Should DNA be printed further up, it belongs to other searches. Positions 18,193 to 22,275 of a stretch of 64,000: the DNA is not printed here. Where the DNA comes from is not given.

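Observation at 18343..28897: Six-gene module of orphan, membrane-anchored, low-complexity and Cys-rich proteins directly downstream of the Tad locus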

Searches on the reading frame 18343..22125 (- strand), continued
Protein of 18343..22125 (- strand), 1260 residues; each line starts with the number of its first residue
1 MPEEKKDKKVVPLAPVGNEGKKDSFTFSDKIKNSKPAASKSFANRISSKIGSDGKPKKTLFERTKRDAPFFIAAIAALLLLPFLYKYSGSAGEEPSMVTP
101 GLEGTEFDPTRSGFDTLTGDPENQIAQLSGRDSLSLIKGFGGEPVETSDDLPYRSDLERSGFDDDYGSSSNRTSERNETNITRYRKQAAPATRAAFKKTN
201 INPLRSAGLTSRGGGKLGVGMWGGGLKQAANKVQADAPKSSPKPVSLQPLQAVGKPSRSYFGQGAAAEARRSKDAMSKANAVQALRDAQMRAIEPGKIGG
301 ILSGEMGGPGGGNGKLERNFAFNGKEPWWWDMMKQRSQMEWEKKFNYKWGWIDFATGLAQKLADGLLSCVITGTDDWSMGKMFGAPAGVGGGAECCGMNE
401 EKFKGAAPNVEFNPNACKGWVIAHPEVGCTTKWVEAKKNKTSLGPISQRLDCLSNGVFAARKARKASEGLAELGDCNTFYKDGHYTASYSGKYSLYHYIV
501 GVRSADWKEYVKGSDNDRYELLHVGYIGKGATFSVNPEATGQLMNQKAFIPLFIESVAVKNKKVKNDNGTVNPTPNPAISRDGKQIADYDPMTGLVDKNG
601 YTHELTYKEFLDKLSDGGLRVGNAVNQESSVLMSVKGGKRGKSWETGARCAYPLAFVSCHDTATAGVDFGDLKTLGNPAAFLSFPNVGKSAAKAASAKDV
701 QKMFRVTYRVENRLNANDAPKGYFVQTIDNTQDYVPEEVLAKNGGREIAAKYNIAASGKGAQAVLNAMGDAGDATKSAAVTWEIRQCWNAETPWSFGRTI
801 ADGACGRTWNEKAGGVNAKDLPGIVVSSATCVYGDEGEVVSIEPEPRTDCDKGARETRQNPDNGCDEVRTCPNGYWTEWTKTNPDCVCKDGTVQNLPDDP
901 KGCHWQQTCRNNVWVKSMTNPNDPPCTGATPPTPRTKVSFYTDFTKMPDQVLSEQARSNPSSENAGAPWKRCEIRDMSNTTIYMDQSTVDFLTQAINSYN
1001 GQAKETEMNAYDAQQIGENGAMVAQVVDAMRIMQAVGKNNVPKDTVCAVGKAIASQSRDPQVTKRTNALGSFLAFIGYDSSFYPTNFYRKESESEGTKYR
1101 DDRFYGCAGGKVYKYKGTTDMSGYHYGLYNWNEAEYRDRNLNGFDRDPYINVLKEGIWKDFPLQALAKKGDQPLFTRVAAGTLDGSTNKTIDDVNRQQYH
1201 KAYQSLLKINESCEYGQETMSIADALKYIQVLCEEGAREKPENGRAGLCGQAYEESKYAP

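Call 73: find_encoding_contigs(protein=P0297, flank=10000, max_places=1)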
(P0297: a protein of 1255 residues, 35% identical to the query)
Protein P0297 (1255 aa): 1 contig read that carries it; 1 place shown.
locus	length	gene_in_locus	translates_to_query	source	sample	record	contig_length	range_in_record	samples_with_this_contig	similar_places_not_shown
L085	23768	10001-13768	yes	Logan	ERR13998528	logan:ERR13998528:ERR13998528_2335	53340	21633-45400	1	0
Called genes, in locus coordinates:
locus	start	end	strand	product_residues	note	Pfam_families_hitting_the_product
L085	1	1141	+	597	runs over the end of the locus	PF00672:HAMP (weak), PF00512:HisKA, PF02518:HATPase_c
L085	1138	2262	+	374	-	PF00072:Response_reg, PF00512:HisKA (weak), PF02518:HATPase_c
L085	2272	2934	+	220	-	PF00072:Response_reg, PF00196:GerE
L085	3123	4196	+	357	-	-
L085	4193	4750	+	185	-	-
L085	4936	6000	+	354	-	-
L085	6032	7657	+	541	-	-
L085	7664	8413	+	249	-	-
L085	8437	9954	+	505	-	-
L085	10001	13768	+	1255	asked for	-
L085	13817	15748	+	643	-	PF14559:TPR_19, PF13414:TPR_11, PF13432:TPR_16 (weak), PF00515:TPR_1 (weak), PF07719:TPR_2 (weak), PF13414:TPR_11 (weak), PF13424:TPR_12 (weak), PF14559:TPR_19 (weak), +13 more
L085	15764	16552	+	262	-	PF00398:RrnaAD, PF13649:Methyltransf_25 (faint)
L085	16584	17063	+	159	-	PF00085:Thioredoxin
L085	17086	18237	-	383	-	PF00266:Aminotran_5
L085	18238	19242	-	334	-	PF07837:FTCD_N, PF02971:FTCD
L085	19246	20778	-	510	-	PF03806:ABG_transport, PF03553:Na_H_antiporter (weak), PF02667:SCFA_trans (weak)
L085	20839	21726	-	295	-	PF13578:Methyltransf_24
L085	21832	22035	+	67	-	PF00313:CSD, PF08206:OB_RNB (weak)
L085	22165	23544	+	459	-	PF01554:MatE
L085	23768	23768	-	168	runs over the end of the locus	PF02632:BioY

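Call 74: list_cluster_members(proteins=[P0338, P0340, P0321, P0326, P0297, P0335, P0339, P0274, P0283, P0304])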
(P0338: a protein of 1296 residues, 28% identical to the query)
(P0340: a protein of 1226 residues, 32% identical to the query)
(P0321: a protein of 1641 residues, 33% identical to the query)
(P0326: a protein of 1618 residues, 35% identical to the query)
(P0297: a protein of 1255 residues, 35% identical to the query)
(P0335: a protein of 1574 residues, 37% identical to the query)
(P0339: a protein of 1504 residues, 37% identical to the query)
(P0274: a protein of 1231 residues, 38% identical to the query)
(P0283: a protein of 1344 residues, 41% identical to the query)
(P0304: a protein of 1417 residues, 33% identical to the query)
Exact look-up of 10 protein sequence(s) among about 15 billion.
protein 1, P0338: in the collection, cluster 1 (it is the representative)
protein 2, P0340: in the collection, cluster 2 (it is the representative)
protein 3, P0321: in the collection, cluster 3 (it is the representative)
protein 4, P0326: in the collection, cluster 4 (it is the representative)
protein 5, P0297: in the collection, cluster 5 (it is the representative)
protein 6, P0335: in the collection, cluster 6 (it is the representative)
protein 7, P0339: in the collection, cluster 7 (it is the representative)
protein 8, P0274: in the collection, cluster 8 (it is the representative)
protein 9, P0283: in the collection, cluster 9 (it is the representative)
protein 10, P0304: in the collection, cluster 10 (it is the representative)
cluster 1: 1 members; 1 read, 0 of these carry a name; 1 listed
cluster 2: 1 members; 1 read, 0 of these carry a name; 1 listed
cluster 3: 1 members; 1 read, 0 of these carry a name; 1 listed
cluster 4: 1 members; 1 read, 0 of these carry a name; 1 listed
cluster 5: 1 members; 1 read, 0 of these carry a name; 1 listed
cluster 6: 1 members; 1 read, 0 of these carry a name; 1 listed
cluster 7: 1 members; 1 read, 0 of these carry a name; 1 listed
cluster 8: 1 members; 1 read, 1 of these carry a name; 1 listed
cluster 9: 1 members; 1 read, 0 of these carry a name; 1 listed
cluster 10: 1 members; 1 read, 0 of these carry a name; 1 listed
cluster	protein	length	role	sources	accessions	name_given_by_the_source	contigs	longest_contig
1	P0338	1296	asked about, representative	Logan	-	-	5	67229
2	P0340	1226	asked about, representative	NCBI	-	-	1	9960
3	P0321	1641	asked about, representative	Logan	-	-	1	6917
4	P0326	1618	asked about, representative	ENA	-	-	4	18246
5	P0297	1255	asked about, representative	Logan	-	-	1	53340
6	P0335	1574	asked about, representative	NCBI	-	-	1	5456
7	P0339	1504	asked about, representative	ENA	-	-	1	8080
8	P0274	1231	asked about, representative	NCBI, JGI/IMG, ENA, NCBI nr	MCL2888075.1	MAG: hypothetical protein FWF35_02020 [Elusimicrobia bacterium] | hypothetical protein [Elusimicrobiota bacterium]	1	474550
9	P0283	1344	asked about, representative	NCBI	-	-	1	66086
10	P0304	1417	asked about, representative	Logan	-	-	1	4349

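Call 78: search_protein_families(library=padloc, proteins=[window:18343-22125:-], max_evalue=0.1)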
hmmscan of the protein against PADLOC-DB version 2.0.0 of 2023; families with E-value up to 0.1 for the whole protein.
window:18343-22125:- (1260 aa): 0 families

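Call 79: search_protein_families(library=phrogs, proteins=[window:18343-22125:-], max_evalue=0.1)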
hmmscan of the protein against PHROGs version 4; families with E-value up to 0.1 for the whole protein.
window:18343-22125:- (1260 aa): 0 families

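Call 87: search_protein_families(library=pfam, proteins=[L080:5547-6602:+, L080:6631-8046:+, L080:8271-9962:+, L085:4936-5997:+, L085:6032-7654:+, L085:7664-8410:+, L085:8437-9951:+], max_evalue=0.05)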
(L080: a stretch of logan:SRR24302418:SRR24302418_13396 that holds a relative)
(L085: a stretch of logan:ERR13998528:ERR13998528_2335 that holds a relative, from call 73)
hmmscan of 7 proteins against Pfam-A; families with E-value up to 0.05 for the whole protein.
L080:5547-6602:+ (352 aa): 0 families

L080:6631-8046:+ (472 aa): 1 family
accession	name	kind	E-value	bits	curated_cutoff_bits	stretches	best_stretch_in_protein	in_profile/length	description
PF18949.5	DUF5693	-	0.016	14.2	29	1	316-417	283-384/609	Family of unknown function (DUF5693)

L080:8271-9962:+ (564 aa): 0 families

L085:4936-5997:+ (354 aa): 0 families

L085:6032-7654:+ (541 aa): 0 families

L085:7664-8410:+ (249 aa): 0 families

L085:8437-9951:+ (505 aa): 0 families
